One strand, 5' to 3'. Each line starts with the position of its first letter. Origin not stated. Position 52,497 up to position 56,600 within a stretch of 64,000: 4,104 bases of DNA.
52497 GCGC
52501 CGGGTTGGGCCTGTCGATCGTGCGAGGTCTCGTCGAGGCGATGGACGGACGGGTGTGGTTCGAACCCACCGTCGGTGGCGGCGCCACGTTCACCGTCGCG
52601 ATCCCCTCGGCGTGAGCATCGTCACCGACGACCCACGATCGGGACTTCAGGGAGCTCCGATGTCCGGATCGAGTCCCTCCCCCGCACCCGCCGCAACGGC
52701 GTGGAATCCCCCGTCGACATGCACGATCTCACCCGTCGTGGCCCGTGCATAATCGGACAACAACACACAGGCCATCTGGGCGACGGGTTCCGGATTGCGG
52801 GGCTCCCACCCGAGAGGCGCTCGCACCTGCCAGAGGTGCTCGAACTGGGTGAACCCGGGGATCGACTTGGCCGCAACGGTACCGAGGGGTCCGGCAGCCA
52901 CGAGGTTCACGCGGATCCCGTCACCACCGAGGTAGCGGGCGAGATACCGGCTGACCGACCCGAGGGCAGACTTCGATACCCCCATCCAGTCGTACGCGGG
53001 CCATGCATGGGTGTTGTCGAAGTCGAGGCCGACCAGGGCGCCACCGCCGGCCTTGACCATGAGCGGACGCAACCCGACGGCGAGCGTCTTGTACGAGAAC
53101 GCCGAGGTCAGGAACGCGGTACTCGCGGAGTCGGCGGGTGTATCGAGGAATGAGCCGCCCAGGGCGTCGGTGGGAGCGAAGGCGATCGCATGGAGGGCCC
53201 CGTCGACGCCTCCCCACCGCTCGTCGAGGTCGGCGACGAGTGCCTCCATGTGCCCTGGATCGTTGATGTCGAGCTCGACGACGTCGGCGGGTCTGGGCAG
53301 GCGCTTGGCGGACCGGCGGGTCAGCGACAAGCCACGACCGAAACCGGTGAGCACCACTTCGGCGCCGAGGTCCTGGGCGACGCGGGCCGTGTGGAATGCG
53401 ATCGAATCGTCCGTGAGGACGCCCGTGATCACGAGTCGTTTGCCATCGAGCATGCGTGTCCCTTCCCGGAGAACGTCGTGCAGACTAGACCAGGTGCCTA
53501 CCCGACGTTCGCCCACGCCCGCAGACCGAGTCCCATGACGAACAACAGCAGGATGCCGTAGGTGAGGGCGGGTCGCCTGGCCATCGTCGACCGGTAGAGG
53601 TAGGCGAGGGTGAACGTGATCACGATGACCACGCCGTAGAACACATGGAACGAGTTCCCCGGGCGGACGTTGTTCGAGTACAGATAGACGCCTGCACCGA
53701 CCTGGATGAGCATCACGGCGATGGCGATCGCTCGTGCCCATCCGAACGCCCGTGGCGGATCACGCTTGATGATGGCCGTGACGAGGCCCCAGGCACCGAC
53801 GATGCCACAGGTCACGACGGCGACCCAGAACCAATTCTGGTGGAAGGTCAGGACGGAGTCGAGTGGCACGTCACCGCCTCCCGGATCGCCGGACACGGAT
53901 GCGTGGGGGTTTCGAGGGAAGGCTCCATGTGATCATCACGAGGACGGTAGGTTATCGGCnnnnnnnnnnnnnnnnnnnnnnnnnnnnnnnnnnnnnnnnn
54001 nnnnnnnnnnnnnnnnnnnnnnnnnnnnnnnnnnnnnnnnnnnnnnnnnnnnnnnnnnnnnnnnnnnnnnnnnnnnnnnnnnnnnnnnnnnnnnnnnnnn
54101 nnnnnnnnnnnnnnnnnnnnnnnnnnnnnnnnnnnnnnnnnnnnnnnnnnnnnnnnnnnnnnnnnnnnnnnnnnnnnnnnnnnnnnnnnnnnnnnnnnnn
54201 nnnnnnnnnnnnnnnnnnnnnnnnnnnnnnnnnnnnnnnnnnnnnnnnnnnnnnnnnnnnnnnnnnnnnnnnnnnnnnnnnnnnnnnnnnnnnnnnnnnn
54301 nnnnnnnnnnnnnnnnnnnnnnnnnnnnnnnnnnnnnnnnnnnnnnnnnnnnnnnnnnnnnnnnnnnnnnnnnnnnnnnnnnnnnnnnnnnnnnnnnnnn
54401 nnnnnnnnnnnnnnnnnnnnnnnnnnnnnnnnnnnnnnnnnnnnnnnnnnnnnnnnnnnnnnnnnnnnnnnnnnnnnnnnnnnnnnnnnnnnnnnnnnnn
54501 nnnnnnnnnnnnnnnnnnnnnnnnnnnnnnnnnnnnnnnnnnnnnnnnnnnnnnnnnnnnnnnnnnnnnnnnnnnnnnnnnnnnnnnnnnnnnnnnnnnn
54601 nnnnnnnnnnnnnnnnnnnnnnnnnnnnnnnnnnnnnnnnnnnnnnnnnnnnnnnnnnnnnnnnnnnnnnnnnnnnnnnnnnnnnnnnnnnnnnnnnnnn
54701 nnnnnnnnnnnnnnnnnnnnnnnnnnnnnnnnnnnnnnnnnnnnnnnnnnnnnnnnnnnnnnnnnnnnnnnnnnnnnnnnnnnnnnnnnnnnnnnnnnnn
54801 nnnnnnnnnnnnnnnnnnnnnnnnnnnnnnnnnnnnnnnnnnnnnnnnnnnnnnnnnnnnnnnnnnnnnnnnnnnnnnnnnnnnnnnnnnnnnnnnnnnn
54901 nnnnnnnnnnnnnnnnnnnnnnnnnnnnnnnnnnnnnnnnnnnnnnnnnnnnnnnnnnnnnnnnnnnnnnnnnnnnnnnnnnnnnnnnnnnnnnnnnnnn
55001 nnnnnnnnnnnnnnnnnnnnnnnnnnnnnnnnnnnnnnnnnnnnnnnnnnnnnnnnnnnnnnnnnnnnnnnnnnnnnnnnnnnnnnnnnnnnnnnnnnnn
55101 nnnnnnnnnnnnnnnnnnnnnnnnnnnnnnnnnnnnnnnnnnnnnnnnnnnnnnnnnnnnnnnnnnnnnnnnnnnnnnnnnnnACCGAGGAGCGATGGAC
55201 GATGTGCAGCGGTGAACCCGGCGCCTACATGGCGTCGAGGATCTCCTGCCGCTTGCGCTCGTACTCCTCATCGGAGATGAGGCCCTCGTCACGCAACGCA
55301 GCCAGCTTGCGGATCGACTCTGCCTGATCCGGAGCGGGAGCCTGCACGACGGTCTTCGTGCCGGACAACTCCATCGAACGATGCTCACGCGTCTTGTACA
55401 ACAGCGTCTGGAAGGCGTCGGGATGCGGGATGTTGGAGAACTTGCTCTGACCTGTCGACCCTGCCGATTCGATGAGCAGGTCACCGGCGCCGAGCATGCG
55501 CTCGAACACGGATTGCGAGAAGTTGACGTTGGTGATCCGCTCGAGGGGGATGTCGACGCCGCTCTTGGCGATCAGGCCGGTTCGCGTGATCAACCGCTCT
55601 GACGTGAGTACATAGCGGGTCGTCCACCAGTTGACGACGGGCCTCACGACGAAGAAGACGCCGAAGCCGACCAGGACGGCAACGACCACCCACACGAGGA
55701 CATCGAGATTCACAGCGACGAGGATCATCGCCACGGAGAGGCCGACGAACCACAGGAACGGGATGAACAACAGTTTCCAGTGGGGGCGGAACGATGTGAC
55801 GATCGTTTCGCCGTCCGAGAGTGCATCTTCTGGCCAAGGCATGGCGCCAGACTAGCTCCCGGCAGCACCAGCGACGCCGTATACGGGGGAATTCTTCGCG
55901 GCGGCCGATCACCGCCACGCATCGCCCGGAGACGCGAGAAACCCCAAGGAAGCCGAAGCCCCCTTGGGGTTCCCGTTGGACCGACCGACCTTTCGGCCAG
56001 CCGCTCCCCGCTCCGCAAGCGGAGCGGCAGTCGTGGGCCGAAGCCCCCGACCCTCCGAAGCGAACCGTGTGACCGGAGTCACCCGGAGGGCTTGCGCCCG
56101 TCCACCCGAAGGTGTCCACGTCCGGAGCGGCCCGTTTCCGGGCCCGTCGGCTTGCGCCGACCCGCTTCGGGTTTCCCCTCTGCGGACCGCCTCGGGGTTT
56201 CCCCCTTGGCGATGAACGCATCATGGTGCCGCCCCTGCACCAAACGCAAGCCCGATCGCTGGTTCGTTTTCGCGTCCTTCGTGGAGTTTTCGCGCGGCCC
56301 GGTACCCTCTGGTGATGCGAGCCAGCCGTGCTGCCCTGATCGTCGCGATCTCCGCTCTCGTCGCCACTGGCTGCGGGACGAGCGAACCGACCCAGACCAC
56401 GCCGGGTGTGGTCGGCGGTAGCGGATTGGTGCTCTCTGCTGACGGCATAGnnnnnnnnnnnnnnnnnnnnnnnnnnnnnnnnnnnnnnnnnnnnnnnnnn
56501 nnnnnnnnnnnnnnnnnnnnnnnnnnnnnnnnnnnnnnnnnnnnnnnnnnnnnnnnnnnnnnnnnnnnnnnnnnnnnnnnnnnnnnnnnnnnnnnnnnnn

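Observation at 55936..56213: Candidate novel structured ncRNA A (~280 nt, minus strand)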

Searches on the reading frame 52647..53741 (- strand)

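Call 18: search_protein_families(library=pfam, proteins=[window:52647-53741:-], max_evalue=0.01)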
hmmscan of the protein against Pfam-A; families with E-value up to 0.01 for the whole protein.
window:52647-53741:- (364 aa): 2 families
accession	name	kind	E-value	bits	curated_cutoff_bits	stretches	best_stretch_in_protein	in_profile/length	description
PF13561.12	adh_short_C2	-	9.8e-61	205.8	27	1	107-347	1-236/236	Enoyl-(Acyl carrier protein) reductase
PF00106.31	adh_short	-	3.3e-10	40.2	26.6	1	104-293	4-189/195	short chain dehydrogenase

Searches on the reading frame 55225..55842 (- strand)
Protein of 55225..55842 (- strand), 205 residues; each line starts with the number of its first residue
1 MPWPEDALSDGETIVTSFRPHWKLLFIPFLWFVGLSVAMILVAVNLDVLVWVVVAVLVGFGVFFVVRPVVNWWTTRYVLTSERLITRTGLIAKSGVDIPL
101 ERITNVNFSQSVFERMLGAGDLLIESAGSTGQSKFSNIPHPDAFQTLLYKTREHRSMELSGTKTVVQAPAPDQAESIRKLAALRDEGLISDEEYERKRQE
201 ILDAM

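Call 18: search_protein_families(library=pfam, proteins=[window:55225-55842:-], max_evalue=0.01)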
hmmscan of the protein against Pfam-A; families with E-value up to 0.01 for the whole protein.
window:55225-55842:- (205 aa): 3 families
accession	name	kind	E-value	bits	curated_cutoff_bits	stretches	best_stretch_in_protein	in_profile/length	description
PF03703.20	bPH_2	-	5.7e-20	71.8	22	1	72-146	1-76/78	Bacterial PH domain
PF09851.14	SHOCT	-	5.5e-09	35.9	27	1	176-202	2-28/28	Short C-terminal domain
PF05120.17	GvpG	-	0.0043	17.6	30.6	1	177-205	37-65/67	Gas vesicle protein G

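Call 20: find_related_loci(query=window:55225-55842:-, collection=genome_contigs, flank=3000)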
Query window:55225-55842:- (205 aa) in genome_contigs; peptide patterns used: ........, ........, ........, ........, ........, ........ (x = any residue, [..] = any of these).
398 stretches matched a pattern; 57 encode a relative of the query (tblastn E <= 1e-3); 56 distinct loci.
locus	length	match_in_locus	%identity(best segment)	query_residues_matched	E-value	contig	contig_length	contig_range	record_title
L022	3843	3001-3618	73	1-205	7e-100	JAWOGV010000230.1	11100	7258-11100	MAG: Acidimicrobiia bacterium isolate CWP4-1.bin.129 k191_3538801, whole genome shotgun sequence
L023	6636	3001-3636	72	1-205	2e-98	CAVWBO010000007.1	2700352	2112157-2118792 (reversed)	MAG: uncultured Acidimicrobiia bacterium isolate MFD09779.bin.1.312 genome assembly, contig: contig_91, whole genome sho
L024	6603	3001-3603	74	1-205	1e-97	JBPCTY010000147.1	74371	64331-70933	MAG: Acidimicrobiia bacterium isolate MAG_seacave_67 S1Ck127_9910381, whole genome shotgun sequence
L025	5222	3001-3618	71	1-205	5e-96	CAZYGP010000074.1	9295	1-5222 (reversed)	MAG TPA_asm: uncultured Acidimicrobiaceae bacterium isolate SRP072547_co1_72 genome assembly, contig: NODE_15073_length_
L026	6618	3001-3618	71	1-205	2e-93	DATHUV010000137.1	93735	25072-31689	MAG TPA_asm: Acidimicrobiia bacterium isolate SMAG_U16116 k141_785727, whole genome shotgun sequence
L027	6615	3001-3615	68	1-205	8e-92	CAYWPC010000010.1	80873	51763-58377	MAG TPA_asm: uncultured Acidimicrobiaceae bacterium isolate SRP216583_co2_129 genome assembly, contig: NODE_97_length_80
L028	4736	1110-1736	70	1-205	1e-91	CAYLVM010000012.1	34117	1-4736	MAG TPA_asm: uncultured Acidimicrobiaceae bacterium isolate SRP128015_co1_239 genome assembly, contig: NODE_1308_length_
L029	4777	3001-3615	68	1-205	1e-90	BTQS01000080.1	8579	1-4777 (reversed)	MAG: Acidimicrobiia bacterium BMS9Abin20 DNA, NODE_3014_length_8579, whole genome shotgun sequence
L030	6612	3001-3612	67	1-205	5e-89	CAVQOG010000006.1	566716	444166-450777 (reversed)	MAG: uncultured Acidimicrobiia bacterium isolate MFD09964.bin.1.292 genome assembly, contig: contig_46317, whole genome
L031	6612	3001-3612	64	1-205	5e-89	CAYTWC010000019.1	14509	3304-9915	MAG TPA_asm: uncultured Acidimicrobiaceae bacterium isolate SRP334346_co1_33 genome assembly, contig: NODE_3445_length_1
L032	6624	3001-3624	66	1-205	2e-86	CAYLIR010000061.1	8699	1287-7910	MAG TPA_asm: uncultured Acidimicrobiaceae bacterium isolate SRP144503_co3_73 genome assembly, contig: NODE_2905_length_8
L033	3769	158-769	65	1-205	7e-85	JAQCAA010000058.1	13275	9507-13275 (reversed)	MAG: Actinomycetota bacterium isolate casp150-mb.86 NODE_12015_length_13275_cov_0.061627, whole genome shotgun sequence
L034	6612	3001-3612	70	1-205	1e-83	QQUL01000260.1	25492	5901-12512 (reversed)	MAG: Armatimonadetes bacterium isolate ATM 357, whole genome shotgun sequence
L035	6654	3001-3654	59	1-205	5e-83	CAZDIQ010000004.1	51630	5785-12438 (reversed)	MAG TPA_asm: uncultured Acidimicrobiaceae bacterium isolate SRP344714_co2_149 genome assembly, contig: NODE_1500_length_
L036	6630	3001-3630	61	1-205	6e-82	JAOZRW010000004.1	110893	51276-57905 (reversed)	MAG: Acidimicrobiia bacterium isolate GMC6.maxbin2.077 GMC6_32_length_110893_cov_10.695917, whole genome shotgun sequenc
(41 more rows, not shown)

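Call 56: search_protein_families(library=ncbifam, proteins=[window:55225-55842:-], max_evalue=0.001)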
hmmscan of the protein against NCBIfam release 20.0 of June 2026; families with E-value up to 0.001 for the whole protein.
window:55225-55842:- (205 aa): 1 family
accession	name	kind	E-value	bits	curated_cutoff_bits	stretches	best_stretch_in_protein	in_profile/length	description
NF040894.1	puhB_PGC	equivalog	8.1e-07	29.1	110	1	29-140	49-158/176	photosynthetic complex putative assembly protein PuhB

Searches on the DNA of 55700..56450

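Call 4: search_rna_families(source=window, start=55700, end=56450, threshold=evalue, max_evalue=10, show_alignments=3)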
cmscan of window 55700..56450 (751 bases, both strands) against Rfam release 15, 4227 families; matches with E-value up to 10: 6.
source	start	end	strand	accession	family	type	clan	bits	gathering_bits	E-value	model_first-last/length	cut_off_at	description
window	56068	56126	-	RF02803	PyrR205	Gene; snRNA; snoRNA; HACA-box;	-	17.4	35.6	0.51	1-61/61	no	Pyrobaculum sRNA 205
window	56109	56190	-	RF02681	Twister-sister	Gene; ribozyme;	-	13.7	34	9.2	1-81/81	no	Twister_sister_ribozyme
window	55983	56002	-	RF02975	DUF3800-XI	Gene; sRNA;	-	13.1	37.8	3.4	3-24/48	no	DUF3800-XI RNA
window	56001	56036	-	RF02498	Atu_C3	Gene; sRNA;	-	12.4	100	5.1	111-146/156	no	Rhizobiales sRNA Atu_C3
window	56135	56162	-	RF03001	leuA-Halobacteria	Cis-reg;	-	12.3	47.9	9.5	20-47/53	no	leuA-Halobacteria RNA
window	56129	56144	-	RF02872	SrbA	Gene; sRNA;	-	9.1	69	9.1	7-22/235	no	sRNA regulator of biofilms A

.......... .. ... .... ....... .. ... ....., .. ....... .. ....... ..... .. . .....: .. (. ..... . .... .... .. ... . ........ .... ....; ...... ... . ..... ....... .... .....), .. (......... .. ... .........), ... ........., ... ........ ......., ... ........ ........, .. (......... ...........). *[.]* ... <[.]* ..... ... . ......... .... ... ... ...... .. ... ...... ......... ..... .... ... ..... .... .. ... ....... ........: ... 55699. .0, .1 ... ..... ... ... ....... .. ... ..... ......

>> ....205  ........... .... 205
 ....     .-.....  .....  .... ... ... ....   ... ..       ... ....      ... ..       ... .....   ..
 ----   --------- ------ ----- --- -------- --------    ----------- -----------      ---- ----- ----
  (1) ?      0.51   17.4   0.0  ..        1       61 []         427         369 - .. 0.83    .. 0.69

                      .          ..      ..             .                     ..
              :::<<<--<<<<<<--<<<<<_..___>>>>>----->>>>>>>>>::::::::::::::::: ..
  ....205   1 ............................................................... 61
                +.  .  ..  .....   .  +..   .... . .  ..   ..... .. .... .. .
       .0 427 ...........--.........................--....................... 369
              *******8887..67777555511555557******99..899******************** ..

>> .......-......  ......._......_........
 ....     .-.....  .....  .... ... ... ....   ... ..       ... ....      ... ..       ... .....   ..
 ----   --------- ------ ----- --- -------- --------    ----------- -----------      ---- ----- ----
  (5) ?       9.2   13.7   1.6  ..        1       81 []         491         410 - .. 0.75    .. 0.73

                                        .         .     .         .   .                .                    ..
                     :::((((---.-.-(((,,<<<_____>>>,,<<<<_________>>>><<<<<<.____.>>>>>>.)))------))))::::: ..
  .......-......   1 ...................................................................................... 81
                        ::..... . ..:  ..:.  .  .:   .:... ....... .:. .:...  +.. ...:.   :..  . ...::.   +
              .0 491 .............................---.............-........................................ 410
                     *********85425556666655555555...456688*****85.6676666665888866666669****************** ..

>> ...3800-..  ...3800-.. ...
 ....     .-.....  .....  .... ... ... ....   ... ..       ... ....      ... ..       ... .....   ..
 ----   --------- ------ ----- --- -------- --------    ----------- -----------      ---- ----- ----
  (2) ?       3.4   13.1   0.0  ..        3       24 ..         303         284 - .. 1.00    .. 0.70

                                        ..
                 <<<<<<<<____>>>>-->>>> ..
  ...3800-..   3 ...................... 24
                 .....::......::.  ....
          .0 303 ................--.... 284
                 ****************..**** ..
